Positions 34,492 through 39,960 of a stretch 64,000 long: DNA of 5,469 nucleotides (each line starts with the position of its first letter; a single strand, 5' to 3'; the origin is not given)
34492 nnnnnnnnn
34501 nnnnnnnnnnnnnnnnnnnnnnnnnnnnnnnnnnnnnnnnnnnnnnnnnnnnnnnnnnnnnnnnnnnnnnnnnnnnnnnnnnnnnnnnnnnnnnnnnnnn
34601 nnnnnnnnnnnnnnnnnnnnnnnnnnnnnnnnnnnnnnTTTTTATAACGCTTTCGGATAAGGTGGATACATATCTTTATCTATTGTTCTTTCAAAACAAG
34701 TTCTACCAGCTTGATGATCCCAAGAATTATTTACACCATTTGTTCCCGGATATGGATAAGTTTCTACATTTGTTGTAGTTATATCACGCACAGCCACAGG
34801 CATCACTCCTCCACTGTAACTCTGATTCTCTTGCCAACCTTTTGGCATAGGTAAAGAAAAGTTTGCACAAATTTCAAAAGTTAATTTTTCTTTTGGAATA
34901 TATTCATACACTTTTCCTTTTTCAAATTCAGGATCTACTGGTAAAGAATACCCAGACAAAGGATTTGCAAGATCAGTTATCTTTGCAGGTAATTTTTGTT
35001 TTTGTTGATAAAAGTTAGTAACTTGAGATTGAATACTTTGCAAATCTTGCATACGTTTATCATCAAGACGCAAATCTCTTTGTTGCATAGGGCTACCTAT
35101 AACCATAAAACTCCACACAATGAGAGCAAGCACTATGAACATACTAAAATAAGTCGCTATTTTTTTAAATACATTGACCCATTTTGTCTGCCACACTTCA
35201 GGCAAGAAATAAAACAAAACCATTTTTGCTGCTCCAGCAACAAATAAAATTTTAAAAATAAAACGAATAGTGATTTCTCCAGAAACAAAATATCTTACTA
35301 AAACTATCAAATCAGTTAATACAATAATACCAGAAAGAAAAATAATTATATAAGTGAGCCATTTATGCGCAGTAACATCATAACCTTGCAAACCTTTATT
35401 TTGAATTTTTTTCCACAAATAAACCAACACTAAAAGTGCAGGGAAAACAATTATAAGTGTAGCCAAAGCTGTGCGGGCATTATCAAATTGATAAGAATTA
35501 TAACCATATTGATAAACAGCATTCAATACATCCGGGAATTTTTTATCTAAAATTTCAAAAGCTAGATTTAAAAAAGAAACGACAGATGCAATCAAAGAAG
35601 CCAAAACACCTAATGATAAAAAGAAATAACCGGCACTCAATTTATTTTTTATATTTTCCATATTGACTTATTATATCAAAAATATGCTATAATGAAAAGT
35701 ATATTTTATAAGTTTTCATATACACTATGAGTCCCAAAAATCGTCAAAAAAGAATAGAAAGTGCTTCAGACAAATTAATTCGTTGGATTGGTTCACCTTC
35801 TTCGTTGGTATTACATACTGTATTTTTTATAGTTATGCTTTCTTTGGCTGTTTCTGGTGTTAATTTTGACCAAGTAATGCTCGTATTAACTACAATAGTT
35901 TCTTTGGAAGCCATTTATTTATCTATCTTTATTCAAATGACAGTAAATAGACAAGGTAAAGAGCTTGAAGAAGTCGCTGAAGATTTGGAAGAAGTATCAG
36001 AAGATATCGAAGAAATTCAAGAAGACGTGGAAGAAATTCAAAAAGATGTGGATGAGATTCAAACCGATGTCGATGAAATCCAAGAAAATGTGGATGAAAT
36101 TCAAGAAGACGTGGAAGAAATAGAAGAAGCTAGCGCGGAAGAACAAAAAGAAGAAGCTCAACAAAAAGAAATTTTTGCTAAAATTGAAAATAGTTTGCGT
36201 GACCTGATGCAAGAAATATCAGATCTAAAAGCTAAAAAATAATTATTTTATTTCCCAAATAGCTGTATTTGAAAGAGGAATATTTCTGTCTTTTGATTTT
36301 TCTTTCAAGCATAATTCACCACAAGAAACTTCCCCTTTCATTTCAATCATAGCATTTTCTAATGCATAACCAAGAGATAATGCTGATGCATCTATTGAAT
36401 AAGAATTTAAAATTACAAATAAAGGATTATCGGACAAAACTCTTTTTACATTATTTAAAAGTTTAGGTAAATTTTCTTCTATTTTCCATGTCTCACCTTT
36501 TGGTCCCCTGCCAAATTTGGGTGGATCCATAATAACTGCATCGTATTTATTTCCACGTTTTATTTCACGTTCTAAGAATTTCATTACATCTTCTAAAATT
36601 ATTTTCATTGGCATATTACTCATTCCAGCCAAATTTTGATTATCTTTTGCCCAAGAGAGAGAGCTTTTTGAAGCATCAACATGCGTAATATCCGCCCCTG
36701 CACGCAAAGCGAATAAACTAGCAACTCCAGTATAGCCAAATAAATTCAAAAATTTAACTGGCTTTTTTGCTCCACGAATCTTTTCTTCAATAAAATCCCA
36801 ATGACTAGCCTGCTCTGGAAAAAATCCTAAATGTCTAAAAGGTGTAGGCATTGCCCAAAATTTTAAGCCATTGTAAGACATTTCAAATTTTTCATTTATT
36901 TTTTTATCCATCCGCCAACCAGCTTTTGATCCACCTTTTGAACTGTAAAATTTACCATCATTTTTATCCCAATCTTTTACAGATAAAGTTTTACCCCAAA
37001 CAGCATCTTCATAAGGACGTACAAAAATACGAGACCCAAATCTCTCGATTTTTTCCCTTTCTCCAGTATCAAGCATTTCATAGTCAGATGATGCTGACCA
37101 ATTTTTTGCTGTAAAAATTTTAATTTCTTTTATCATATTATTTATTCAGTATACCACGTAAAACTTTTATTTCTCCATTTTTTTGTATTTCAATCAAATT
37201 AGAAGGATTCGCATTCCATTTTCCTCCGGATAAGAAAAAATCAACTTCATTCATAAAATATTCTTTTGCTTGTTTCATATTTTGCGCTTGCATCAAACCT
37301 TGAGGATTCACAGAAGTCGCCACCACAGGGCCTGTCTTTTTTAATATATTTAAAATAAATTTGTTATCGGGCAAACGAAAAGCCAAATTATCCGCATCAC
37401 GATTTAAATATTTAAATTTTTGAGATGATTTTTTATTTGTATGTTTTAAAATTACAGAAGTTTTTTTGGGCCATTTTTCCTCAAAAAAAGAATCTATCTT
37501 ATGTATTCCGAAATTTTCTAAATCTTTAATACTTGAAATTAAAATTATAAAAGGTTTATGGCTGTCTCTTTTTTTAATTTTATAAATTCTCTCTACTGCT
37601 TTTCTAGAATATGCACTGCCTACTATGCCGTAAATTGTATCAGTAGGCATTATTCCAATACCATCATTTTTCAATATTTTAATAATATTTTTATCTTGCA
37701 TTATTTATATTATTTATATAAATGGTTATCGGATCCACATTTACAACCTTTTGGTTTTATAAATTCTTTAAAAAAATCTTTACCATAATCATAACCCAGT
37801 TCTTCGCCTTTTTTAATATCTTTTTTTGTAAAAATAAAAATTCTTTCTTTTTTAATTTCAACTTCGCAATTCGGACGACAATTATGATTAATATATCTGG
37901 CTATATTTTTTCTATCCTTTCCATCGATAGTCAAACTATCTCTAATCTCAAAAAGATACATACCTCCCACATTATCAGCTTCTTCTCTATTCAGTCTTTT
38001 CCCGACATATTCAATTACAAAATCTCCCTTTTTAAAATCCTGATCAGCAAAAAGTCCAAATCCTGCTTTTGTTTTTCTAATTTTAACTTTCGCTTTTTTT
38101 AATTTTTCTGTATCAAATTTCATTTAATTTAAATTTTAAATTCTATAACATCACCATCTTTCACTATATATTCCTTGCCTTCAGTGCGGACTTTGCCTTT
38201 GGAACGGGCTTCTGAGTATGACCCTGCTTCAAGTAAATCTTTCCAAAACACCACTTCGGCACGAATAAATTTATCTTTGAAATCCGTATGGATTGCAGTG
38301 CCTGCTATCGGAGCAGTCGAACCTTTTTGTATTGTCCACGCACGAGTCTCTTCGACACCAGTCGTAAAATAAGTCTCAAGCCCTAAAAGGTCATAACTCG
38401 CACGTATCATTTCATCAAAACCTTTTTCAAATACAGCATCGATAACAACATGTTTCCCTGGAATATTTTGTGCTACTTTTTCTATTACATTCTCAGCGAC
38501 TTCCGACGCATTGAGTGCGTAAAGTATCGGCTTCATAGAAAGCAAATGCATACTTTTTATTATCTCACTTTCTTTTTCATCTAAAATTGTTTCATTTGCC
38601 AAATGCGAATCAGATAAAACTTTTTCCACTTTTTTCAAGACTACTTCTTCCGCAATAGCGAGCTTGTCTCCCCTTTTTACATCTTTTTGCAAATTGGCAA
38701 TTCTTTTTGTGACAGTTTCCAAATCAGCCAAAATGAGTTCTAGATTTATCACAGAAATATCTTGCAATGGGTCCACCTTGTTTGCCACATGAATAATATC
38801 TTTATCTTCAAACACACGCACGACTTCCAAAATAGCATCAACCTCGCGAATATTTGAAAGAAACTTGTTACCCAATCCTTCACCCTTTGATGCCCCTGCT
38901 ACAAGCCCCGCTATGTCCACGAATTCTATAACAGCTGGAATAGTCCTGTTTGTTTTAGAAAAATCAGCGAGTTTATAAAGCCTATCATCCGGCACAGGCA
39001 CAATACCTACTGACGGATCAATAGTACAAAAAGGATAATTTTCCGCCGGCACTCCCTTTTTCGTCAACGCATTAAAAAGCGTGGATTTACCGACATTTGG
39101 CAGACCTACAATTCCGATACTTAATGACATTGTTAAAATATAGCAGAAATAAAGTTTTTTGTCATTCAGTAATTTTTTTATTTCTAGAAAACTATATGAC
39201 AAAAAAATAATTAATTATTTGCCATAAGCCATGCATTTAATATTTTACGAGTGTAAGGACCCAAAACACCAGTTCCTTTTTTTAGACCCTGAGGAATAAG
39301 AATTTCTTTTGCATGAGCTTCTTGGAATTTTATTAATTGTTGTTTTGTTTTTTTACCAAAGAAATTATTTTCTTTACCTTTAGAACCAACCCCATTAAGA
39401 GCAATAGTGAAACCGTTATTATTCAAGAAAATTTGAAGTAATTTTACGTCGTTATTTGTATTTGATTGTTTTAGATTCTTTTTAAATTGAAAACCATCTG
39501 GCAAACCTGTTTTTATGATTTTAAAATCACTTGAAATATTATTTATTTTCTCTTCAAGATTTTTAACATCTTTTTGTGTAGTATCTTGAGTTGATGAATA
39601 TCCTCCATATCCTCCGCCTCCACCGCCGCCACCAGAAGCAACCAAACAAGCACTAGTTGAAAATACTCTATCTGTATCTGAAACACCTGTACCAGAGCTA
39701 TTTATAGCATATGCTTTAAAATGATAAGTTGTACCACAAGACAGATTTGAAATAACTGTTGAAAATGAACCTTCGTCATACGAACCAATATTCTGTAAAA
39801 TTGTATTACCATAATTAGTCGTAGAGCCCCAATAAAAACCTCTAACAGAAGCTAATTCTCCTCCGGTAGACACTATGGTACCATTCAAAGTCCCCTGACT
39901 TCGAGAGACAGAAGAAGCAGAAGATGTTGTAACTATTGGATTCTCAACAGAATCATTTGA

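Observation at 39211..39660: Giant protein ends in a peptidoglycan-binding domain preceded by a poly-Gly spacer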

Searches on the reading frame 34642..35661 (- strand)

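Call 8: search_protein_families(library=pfam, proteins=[window:34642-35661:-], max_evalue=0.001)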
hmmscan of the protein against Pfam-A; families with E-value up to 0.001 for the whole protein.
window:34642-35661:- (339 aa): 1 family
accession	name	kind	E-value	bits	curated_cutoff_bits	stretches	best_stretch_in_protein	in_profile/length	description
PF18920.5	DUF5671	-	2.2e-13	50.7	28.4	1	13-151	2-131/132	Domain of unknown function (DUF5671)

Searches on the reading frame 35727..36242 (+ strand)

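Call 8: search_protein_families(library=pfam, proteins=[window:35727-36242:+], max_evalue=0.001)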
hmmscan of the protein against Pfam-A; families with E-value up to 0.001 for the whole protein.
window:35727-36242:+ (171 aa): 15 families
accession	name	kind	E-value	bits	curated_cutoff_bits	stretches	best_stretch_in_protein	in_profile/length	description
PF06103.16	DUF948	-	2.9e-08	34.2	37.2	1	57-135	5-83/89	Bacterial protein of unknown function (DUF948)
PF06210.16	DUF1003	-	1.2e-07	32.3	27.4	1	22-117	2-98/103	Protein of unknown function (DUF1003)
PF07889.17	DUF1664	-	9.2e-06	26.1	34.6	1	70-134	58-122/124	Protein of unknown function (DUF1664)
PF02646.22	RmuC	-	1.5e-05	24.7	26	1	54-141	202-290/291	RmuC family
PF06009.19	Laminin_II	-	2.2e-05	24.9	33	1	93-169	4-80/138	Laminin Domain II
PF05055.17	DUF677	-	4.9e-05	22.8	29.1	1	25-168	183-315/336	Protein of unknown function (DUF677)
PF18186.6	SLATT_4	-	8.2e-05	22.8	27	1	28-135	39-137/165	SMODS and SLOG-associating 2TM effector domain family 4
PF06160.17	EzrA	-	0.00026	19.9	39.6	1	79-163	345-429/557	Septation ring formation regulator, EzrA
PF10241.14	KxDL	-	0.00032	21.4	27.2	1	79-129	28-78/86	Uncharacterized conserved protein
PF06419.17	COG6_N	-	0.00038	21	27.4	1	78-134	33-89/114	Conserved oligomeric complex COG6, N-terminal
PF25762.1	HAUS1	-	0.00054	20.3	40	1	79-169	101-191/236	HAUS augmin-like complex subunit 1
PF05531.17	NPV_P10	-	0.00058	20.7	29.8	0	104-154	9-59/75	Nucleopolyhedrovirus P10 protein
PF00015.26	MCPsignal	-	0.00063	20.1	34.6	0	68-138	97-167/172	Methyl-accepting chemotaxis protein (MCP) signalling domain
PF17561.7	TssO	-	0.00068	20.3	29.2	1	50-168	15-128/148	Type VI secretion system, TssO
PF13339.11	AATF-Che1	-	0.0008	20.4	24.7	0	76-168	37-120/137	Apoptosis antagonizing transcription factor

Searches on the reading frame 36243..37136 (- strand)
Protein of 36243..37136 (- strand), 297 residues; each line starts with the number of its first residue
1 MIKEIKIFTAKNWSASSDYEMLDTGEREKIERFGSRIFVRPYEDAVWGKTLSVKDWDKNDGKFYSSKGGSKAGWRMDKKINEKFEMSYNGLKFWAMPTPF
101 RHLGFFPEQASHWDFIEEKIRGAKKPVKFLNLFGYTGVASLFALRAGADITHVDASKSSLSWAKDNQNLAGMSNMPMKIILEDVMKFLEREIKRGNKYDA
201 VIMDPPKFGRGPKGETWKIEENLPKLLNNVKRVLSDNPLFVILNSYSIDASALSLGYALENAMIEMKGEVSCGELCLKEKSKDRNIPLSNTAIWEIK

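Call 8: search_protein_families(library=pfam, proteins=[window:36243-37136:-], max_evalue=0.001)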
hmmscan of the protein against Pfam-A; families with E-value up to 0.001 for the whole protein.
window:36243-37136:- (297 aa): 3 families
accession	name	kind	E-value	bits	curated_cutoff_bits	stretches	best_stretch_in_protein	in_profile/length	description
PF10672.15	Methyltrans_SAM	-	2.4e-12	47.1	27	1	79-234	81-235/286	S-adenosylmethionine-dependent methyltransferase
PF03602.21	Cons_hypoth95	-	1e-05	25.7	24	1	125-206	41-122/182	Conserved hypothetical protein 95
PF13847.12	Methyltransf_31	-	5.3e-05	23.4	27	1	144-246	25-113/145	Methyltransferase domain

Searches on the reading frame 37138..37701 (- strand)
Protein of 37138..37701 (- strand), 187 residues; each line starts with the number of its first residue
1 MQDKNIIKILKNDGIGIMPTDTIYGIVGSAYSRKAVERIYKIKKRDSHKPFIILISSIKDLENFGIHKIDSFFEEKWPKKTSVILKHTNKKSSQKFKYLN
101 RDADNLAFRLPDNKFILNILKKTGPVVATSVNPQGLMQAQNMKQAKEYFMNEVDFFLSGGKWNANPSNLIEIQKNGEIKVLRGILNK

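Call 8: search_protein_families(library=pfam, proteins=[window:37138-37701:-], max_evalue=0.001)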
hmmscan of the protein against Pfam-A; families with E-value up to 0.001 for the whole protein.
window:37138-37701:- (187 aa): 1 family
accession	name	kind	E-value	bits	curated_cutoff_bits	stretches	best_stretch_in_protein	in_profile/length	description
PF01300.24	Sua5_yciO_yrdC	-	4.8e-39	134.1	25.1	1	9-182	2-176/178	Telomere recombination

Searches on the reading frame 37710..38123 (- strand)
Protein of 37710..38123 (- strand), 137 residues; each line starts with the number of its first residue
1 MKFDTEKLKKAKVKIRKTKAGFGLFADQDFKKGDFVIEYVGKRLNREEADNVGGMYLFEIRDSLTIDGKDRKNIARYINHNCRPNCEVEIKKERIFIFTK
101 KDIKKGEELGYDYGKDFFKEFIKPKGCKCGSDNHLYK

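Call 8: search_protein_families(library=pfam, proteins=[window:37710-38123:-], max_evalue=0.001)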
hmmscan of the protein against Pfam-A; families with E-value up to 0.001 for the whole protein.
window:37710-38123:- (137 aa): 2 families
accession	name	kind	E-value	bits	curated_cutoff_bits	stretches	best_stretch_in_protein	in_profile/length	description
PF00856.33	SET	-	3e-26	92.3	22.4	1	21-114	1-105/105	SET domain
PF21549.2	PRDM2_PR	-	0.00025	21.2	27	1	19-121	10-120/123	PR domain zinc finger protein 2, PR domain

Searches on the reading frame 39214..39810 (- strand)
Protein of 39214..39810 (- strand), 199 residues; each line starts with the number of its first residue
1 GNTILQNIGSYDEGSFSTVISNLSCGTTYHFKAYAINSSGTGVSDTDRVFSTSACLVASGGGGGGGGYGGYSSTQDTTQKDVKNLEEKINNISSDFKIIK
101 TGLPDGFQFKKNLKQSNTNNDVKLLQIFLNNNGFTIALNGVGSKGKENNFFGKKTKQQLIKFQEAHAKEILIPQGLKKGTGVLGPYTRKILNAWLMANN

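Call 6: search_protein_families(library=pfam, proteins=[window:39214-39810:-], max_evalue=0.1)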
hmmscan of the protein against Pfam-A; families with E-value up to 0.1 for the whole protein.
window:39214-39810:- (199 aa): 3 families
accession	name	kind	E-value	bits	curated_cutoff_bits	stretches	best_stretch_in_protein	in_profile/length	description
PF01471.23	PG_binding_1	-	8.7e-07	29.5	23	1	119-166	2-41/57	Putative peptidoglycan binding domain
PF19290.4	PmbA_TldD_2nd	-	0.0067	17.3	20.9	1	31-84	43-96/109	PmbA/TldA metallopeptidase central domain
PF00041.27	fn3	-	0.056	14.1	25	0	15-42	48-75/84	Fibronectin type III domain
